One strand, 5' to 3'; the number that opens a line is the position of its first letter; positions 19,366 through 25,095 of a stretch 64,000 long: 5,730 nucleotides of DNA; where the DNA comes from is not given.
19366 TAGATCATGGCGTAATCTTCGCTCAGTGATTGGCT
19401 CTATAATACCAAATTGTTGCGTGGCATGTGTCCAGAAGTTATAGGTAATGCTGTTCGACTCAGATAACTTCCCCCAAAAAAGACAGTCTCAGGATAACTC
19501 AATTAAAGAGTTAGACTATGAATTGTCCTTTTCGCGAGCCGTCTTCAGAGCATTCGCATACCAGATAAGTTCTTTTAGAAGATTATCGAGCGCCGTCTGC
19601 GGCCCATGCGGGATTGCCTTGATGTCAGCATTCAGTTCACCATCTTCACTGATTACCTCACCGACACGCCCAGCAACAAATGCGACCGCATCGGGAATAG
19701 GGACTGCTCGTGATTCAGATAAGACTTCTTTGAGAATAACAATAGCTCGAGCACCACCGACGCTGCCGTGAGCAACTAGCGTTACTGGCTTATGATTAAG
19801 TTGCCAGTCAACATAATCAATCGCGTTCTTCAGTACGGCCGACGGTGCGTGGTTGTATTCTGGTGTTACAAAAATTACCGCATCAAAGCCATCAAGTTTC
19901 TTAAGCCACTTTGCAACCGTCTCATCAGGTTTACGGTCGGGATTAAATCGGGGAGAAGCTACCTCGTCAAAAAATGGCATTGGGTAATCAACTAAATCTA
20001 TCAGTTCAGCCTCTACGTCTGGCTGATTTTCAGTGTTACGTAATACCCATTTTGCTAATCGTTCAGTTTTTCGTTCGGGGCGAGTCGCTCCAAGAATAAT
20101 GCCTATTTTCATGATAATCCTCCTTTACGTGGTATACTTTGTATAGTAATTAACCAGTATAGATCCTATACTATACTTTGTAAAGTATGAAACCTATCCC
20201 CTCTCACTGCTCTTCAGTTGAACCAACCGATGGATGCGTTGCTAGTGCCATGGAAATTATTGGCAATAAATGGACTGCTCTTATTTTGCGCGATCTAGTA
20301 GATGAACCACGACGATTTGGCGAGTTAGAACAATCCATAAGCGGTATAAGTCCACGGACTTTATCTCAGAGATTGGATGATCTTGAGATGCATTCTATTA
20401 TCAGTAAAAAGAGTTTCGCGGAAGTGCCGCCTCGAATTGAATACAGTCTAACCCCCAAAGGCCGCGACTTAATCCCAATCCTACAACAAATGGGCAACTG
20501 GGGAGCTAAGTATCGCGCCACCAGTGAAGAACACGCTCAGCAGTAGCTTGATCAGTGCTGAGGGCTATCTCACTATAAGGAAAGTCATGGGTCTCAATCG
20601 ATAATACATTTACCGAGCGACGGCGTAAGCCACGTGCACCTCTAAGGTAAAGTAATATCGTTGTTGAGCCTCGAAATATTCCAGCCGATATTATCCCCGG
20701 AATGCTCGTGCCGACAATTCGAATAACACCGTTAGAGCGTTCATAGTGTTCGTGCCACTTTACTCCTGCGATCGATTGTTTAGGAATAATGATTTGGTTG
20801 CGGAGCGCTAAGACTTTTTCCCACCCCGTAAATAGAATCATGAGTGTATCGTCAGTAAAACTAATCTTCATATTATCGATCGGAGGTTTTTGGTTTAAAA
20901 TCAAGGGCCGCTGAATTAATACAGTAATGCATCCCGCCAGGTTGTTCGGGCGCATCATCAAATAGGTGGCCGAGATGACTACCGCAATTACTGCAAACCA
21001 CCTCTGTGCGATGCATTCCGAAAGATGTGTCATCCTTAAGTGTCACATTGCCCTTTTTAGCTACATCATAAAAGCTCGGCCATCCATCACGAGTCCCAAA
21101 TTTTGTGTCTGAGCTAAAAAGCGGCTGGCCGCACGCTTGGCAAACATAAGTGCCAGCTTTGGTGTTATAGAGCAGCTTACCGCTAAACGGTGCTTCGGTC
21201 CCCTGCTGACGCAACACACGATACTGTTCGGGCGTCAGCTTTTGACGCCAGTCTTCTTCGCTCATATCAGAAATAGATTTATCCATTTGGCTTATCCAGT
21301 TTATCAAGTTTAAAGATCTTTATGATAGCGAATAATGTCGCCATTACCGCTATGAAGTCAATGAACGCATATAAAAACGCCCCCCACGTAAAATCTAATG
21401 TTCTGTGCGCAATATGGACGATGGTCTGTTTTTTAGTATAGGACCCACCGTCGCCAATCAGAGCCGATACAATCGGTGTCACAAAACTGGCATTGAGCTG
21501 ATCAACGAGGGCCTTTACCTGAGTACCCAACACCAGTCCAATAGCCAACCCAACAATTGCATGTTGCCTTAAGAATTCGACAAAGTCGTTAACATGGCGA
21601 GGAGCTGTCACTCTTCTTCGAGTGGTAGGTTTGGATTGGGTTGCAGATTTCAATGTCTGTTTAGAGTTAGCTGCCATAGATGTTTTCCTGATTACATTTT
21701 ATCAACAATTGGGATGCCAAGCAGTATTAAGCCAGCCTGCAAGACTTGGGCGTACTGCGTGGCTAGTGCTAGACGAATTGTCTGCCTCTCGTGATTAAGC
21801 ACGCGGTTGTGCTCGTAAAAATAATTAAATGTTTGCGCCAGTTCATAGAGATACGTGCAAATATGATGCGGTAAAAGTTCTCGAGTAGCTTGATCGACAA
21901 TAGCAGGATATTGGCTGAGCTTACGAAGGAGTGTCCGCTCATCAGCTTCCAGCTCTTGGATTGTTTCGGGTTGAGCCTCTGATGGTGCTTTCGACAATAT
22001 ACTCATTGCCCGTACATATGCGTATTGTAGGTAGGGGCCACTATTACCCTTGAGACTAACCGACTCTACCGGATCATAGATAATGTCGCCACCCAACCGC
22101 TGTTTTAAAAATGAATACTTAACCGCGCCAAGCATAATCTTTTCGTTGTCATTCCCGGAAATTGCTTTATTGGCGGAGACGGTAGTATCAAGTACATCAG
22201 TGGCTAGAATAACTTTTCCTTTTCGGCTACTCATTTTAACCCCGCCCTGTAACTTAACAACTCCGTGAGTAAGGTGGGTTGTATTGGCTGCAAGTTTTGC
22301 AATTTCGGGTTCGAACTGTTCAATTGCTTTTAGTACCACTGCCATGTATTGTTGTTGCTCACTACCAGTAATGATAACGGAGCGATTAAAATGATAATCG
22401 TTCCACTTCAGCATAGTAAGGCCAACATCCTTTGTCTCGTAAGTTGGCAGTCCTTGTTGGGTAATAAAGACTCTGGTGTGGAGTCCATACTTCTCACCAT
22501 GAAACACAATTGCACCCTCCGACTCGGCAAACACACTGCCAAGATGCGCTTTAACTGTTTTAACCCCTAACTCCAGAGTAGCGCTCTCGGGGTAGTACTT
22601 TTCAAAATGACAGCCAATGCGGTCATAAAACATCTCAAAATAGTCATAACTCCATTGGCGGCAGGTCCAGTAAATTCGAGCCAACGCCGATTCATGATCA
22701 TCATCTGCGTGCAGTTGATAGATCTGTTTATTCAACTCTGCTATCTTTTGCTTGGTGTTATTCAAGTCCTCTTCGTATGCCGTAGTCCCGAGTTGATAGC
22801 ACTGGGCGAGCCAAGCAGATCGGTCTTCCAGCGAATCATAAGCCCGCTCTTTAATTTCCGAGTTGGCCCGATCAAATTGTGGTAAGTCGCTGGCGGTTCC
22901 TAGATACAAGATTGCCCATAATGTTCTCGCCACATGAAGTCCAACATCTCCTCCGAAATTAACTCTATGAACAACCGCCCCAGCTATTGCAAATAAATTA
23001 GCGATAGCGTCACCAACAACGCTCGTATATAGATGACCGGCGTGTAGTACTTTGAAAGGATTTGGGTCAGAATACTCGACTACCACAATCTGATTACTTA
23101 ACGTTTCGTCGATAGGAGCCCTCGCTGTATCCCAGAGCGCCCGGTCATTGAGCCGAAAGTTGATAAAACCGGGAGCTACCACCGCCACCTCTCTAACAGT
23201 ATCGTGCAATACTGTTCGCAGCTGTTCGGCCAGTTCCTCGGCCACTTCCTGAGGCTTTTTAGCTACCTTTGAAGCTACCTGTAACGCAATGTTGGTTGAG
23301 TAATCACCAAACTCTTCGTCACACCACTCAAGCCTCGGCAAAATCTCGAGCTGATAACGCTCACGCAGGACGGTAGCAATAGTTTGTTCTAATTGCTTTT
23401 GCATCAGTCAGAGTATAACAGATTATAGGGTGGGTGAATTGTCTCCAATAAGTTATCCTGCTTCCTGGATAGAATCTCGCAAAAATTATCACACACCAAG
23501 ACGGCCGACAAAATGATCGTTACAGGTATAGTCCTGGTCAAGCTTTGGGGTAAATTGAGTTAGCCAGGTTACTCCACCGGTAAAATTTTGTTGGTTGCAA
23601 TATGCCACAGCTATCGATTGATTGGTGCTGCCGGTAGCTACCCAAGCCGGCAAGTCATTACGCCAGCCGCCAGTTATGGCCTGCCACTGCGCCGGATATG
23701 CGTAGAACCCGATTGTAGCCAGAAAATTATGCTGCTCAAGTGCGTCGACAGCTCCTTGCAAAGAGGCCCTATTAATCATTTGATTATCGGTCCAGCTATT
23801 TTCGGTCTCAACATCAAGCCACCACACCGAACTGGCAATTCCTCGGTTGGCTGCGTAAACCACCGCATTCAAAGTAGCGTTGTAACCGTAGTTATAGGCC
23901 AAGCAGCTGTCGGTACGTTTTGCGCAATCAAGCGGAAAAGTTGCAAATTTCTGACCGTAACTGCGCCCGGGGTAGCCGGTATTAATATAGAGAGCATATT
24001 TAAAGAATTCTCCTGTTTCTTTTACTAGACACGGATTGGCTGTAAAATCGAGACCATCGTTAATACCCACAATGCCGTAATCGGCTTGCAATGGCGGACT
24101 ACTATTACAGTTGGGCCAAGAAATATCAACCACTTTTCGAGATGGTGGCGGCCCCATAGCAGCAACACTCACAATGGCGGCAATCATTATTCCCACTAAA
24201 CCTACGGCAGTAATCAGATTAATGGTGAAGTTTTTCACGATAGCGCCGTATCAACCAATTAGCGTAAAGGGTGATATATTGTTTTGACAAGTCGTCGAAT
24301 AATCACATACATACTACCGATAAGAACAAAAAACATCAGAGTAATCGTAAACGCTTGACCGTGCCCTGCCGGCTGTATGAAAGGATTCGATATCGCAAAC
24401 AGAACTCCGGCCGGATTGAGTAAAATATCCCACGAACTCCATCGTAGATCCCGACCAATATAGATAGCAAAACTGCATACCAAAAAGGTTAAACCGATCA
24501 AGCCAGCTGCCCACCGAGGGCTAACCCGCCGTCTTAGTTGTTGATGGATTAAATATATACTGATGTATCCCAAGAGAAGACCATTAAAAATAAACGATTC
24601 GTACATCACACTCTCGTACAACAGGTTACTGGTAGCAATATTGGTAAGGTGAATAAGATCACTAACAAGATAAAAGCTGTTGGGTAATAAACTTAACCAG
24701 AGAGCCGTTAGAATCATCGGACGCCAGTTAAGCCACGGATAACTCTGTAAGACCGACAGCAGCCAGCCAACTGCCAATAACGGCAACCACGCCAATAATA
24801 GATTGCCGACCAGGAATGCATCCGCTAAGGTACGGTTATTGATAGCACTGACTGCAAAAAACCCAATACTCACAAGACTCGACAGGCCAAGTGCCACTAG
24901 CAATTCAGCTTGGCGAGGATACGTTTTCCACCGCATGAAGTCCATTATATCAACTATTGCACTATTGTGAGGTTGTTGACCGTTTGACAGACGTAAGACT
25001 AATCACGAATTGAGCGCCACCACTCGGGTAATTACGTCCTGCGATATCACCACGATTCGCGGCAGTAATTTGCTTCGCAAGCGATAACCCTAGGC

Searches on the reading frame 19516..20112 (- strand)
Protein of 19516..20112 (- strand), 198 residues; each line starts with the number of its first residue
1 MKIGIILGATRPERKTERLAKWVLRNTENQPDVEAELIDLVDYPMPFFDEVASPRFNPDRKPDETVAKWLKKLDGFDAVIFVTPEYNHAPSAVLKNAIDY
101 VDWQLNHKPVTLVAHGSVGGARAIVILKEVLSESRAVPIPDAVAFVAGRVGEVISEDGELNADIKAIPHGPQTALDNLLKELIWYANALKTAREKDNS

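Call 79: search_protein_families(library=pfam, proteins=[window:19516-20112:-], max_evalue=0.001)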
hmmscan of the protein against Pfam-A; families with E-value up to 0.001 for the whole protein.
window:19516-20112:- (198 aa): 2 families
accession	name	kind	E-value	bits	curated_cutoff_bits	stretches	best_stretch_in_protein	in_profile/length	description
PF03358.20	FMN_red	-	2.1e-34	118.7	24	1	1-145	1-147/152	NADPH-dependent FMN reductase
PF02525.22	Flavodoxin_2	-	1.5e-10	41.6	27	1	1-101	1-103/198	Flavodoxin-like fold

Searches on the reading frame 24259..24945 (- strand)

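Call 79: search_protein_families(library=pfam, proteins=[window:24259-24945:-], max_evalue=0.001)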
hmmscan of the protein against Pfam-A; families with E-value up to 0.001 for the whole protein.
window:24259-24945:- (228 aa): 1 family
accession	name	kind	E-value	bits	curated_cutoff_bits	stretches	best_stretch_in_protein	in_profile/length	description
PF07099.16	DUF1361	-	7.9e-29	101.1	25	1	48-208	2-165/169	Protein of unknown function (DUF1361)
